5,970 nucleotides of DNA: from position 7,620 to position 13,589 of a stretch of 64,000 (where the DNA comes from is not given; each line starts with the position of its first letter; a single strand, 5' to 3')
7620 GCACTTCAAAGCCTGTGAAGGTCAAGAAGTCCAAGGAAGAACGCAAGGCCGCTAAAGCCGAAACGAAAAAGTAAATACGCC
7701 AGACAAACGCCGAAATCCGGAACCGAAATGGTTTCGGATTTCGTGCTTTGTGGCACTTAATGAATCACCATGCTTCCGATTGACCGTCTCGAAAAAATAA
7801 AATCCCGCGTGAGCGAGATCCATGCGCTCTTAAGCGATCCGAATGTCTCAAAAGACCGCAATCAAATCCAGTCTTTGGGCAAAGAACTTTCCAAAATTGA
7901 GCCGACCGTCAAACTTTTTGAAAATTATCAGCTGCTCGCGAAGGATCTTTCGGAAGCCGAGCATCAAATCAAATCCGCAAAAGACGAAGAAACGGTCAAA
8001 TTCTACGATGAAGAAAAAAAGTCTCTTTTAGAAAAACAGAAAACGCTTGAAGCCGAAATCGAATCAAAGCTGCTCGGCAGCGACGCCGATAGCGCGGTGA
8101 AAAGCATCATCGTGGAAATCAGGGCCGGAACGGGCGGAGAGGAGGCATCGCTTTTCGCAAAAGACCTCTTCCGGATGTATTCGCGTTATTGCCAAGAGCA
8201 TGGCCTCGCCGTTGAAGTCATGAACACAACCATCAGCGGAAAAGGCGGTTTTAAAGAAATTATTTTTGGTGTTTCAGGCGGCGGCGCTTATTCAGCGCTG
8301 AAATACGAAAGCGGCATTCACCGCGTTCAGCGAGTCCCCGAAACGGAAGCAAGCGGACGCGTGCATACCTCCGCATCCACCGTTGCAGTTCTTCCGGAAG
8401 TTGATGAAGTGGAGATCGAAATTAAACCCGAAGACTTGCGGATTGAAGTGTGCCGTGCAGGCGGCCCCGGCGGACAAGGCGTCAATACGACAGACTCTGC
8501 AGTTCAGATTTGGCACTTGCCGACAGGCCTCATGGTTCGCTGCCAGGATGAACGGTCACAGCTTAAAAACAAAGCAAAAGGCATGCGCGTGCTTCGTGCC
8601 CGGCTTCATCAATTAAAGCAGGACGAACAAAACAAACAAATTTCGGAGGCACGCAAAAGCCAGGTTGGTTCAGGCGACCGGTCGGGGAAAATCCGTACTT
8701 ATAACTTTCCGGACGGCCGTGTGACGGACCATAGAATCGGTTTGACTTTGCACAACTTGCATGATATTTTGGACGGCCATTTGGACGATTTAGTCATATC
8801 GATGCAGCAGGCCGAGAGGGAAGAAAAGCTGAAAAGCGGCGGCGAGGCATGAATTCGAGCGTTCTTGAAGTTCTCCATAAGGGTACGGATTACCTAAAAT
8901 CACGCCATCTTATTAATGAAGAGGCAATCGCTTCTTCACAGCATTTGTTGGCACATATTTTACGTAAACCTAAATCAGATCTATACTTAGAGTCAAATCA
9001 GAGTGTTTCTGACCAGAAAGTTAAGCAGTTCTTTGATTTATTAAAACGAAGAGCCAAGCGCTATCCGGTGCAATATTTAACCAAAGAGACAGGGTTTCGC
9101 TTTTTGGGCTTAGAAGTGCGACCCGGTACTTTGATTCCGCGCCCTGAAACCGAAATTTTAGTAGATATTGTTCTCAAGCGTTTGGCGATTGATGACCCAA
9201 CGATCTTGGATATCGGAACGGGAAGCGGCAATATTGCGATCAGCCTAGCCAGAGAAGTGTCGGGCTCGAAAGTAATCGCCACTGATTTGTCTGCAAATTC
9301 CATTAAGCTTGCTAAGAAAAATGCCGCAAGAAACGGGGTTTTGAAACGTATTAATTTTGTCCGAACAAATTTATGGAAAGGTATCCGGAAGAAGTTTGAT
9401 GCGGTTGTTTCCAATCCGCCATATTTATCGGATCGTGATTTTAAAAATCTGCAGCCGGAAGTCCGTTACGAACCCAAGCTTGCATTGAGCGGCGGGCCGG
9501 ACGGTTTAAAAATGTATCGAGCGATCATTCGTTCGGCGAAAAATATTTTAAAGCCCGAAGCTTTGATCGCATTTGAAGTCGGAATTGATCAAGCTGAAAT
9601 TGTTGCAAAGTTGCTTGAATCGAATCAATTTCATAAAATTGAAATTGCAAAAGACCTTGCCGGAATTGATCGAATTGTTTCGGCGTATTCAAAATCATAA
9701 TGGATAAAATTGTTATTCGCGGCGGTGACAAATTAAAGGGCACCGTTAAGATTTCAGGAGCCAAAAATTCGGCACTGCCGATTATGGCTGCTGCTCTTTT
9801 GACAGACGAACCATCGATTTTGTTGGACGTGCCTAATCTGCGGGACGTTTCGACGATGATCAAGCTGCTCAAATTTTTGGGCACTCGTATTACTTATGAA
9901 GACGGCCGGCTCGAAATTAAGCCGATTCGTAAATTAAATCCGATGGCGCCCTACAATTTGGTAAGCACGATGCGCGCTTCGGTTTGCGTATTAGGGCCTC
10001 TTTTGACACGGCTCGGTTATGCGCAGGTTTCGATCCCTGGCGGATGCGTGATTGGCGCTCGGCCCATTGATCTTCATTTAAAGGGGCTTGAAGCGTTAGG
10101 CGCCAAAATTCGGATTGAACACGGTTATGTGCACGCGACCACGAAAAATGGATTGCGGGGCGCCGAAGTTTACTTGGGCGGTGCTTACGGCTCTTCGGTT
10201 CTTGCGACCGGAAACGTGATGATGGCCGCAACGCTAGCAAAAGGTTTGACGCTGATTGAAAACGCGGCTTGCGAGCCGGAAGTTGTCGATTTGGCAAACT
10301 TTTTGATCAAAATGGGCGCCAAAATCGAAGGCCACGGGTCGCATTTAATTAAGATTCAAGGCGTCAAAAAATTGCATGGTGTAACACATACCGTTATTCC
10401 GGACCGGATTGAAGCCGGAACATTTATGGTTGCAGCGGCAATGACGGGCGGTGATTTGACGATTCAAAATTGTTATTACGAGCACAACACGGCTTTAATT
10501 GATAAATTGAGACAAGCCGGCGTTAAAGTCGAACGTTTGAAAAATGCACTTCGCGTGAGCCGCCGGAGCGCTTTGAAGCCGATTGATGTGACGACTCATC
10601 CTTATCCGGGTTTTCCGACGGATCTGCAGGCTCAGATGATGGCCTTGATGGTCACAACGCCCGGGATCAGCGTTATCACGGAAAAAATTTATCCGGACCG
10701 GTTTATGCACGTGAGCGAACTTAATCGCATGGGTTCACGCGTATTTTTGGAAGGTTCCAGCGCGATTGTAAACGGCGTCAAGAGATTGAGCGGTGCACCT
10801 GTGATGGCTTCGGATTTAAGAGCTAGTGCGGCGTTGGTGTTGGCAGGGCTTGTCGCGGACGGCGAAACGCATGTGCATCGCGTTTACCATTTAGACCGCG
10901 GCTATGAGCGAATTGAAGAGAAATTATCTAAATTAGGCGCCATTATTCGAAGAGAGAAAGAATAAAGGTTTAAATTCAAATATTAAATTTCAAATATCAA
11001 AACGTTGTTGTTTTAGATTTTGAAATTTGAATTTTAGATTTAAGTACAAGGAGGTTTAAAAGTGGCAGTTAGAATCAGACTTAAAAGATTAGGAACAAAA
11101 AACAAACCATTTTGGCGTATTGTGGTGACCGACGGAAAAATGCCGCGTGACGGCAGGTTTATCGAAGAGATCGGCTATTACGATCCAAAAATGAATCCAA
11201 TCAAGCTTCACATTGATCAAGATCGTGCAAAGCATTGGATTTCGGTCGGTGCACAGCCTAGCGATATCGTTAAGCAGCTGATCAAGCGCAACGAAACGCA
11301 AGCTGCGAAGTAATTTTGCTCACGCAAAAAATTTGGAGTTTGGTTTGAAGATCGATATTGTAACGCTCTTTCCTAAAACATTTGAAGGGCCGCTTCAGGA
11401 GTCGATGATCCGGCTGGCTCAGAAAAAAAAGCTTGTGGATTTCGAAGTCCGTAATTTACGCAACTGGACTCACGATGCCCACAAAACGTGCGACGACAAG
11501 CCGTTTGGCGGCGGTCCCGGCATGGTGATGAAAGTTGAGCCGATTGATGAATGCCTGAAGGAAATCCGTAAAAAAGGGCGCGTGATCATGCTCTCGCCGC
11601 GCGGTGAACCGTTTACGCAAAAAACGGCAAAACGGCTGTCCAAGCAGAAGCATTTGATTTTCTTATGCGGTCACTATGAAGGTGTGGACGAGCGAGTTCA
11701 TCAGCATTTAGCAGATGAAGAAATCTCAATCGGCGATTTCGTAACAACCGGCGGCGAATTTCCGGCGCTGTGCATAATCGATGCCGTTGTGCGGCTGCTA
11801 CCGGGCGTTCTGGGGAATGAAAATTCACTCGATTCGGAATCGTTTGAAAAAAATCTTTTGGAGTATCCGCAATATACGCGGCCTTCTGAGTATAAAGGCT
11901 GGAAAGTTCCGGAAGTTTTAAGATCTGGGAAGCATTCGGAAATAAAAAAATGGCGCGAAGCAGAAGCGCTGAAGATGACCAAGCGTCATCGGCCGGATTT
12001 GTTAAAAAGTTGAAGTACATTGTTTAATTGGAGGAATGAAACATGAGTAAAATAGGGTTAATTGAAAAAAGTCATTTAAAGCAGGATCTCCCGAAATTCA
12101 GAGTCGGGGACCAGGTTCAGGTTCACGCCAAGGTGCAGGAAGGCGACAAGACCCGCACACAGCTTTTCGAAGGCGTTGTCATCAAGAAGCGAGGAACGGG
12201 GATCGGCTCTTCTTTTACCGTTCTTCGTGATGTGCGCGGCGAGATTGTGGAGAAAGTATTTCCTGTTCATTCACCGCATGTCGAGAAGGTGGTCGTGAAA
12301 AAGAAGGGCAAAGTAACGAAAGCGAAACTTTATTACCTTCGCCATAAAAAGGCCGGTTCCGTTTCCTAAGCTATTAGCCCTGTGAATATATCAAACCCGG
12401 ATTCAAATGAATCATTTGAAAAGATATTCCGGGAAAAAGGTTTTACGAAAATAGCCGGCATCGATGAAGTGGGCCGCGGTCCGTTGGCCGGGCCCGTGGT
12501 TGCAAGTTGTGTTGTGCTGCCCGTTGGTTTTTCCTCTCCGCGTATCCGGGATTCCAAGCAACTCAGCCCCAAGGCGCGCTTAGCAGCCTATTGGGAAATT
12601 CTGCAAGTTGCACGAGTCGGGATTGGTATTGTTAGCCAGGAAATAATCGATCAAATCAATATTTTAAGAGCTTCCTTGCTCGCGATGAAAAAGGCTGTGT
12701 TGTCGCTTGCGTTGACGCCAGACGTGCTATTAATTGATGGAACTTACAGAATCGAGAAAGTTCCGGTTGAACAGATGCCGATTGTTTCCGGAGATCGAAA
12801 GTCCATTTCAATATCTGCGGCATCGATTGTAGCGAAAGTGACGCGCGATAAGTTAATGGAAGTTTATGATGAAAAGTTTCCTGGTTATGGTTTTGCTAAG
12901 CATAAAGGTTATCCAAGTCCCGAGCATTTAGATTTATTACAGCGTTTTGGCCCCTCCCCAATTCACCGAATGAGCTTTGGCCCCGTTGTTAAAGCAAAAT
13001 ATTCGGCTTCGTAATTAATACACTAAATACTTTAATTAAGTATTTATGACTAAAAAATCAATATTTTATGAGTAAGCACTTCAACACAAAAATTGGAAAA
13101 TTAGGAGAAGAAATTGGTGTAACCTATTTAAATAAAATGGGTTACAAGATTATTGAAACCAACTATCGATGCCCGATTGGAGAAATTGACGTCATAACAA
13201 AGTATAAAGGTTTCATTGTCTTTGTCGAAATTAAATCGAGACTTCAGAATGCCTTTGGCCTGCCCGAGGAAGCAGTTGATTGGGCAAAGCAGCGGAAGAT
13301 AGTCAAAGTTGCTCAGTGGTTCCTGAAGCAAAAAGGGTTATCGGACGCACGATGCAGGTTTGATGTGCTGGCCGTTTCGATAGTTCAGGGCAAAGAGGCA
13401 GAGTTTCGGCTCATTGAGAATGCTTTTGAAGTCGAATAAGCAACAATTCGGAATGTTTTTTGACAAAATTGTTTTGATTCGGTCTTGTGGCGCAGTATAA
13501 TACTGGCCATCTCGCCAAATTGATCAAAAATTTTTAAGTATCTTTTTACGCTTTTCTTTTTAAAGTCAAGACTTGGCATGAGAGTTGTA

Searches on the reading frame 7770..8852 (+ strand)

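Call 40: search_protein_families(library=pfam, proteins=[window:7770-8852:+], max_evalue=0.00001)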
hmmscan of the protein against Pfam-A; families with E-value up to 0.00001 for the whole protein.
window:7770-8852:+ (360 aa): 2 families
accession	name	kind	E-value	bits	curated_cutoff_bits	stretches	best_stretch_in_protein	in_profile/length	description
PF03462.23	PCRF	-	8.8e-61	205.5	24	1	11-205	2-194/194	PCRF domain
PF00472.26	RF-1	-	9.8e-41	138.8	35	1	212-322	1-116/116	RF-1 domain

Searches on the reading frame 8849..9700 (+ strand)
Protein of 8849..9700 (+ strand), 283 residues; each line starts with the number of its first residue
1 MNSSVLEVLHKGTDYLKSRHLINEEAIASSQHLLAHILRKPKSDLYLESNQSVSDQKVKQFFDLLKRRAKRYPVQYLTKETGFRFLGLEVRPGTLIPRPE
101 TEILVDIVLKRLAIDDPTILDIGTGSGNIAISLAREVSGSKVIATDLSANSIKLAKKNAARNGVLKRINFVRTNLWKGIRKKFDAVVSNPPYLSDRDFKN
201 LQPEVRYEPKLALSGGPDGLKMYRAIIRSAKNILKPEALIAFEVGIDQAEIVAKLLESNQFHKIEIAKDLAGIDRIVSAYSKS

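Call 40: search_protein_families(library=pfam, proteins=[window:8849-9700:+], max_evalue=0.00001)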
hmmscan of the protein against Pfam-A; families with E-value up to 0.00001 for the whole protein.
window:8849-9700:+ (283 aa): 13 families
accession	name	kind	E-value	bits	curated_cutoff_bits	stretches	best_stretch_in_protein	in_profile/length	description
PF05175.20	MTS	-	3.9e-16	59.6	23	1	103-197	22-113/170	Methyltransferase small domain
PF17827.6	PrmC_N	-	1.1e-15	58.4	23.4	1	7-78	1-70/71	PrmC N-terminal domain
PF13649.12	Methyltransf_25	-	1.9e-12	48.1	27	1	119-201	1-85/97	Methyltransferase domain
PF13847.12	Methyltransf_31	-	4.6e-12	46.3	27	1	118-258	6-125/145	Methyltransferase domain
PF06325.19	PrmA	-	9.3e-11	42.2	22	1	111-189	157-233/296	Ribosomal protein L11 methyltransferase (PrmA)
PF08242.18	Methyltransf_12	-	2.1e-08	35.2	30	1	120-189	1-72/98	Methyltransferase domain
PF08241.18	Methyltransf_11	-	2.9e-08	34.7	21.2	1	120-189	1-67/95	Methyltransferase domain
PF02353.26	CMAS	-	8.9e-08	32.2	27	1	105-188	51-133/273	Mycolic acid cyclopropane synthetase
PF01170.24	UPF0020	-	5.4e-07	29.9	22.3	0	138-193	75-132/197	RMKL-like, methyltransferase domain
PF12847.13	Methyltransf_18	-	9.9e-07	29.3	27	1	116-184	15-84/151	Methyltransferase domain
PF13489.12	Methyltransf_23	-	1.4e-06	28.6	27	1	112-244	17-118/164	Methyltransferase domain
PF09445.16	Methyltransf_15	-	5.5e-06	26.5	22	0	118-189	3-78/165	RNA cap guanine-N2 methyltransferase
PF01209.24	Ubie_methyltran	-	6.3e-06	26.1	20.1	0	118-174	50-106/233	ubiE/COQ5 methyltransferase family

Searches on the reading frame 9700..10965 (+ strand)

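Call 40: search_protein_families(library=pfam, proteins=[window:9700-10965:+], max_evalue=0.00001)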
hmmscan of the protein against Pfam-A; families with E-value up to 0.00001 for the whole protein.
window:9700-10965:+ (421 aa): 1 family
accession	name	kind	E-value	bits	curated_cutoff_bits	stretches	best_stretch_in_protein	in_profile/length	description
PF00275.25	EPSP_synthase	-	5.4e-108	361.8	22.8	1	7-409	2-417/417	EPSP synthase (3-phosphoshikimate 1-carboxyvinyltransferase)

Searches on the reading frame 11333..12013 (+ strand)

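Call 40: search_protein_families(library=pfam, proteins=[window:11333-12013:+], max_evalue=0.00001)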
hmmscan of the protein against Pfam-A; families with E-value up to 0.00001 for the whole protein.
window:11333-12013:+ (226 aa): 1 family
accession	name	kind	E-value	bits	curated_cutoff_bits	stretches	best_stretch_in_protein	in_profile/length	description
PF01746.26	tRNA_m1G_MT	-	3.4e-67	226.4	27.3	1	28-221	3-195/195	tRNA (Guanine-1)-methyltransferase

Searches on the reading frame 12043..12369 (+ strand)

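Call 40: search_protein_families(library=pfam, proteins=[window:12043-12369:+], max_evalue=0.00001)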
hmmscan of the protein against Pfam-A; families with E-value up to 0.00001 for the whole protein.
window:12043-12369:+ (108 aa): 1 family
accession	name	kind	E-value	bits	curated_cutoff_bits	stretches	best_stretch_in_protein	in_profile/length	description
PF01245.26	Ribosomal_L19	-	1.7e-37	128.2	22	1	5-103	4-102/111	Ribosomal protein L19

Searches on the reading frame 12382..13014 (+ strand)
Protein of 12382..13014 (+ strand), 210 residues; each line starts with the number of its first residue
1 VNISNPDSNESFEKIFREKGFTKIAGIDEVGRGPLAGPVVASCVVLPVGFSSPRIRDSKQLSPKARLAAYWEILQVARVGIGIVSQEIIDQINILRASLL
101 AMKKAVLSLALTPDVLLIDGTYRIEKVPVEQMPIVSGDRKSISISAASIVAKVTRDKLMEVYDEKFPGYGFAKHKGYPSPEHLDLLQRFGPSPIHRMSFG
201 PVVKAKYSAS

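Call 40: search_protein_families(library=pfam, proteins=[window:12382-13014:+], max_evalue=0.00001)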
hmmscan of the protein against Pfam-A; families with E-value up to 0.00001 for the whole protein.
window:12382-13014:+ (210 aa): 1 family
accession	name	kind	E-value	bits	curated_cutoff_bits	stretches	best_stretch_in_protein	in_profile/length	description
PF01351.25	RNase_HII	-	2.6e-35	122.6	25.8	1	25-200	1-197/199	Ribonuclease HII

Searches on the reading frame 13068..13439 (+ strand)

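Call 41: search_protein_families(library=pfam, proteins=[window:13068-13439:+], max_evalue=0.00001)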
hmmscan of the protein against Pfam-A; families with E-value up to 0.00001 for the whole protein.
window:13068-13439:+ (123 aa): 1 family
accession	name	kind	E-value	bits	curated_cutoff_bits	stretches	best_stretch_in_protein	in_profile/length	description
PF02021.23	UPF0102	-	1.6e-27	96.1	23.6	1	13-103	1-80/80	Uncharacterised protein family UPF0102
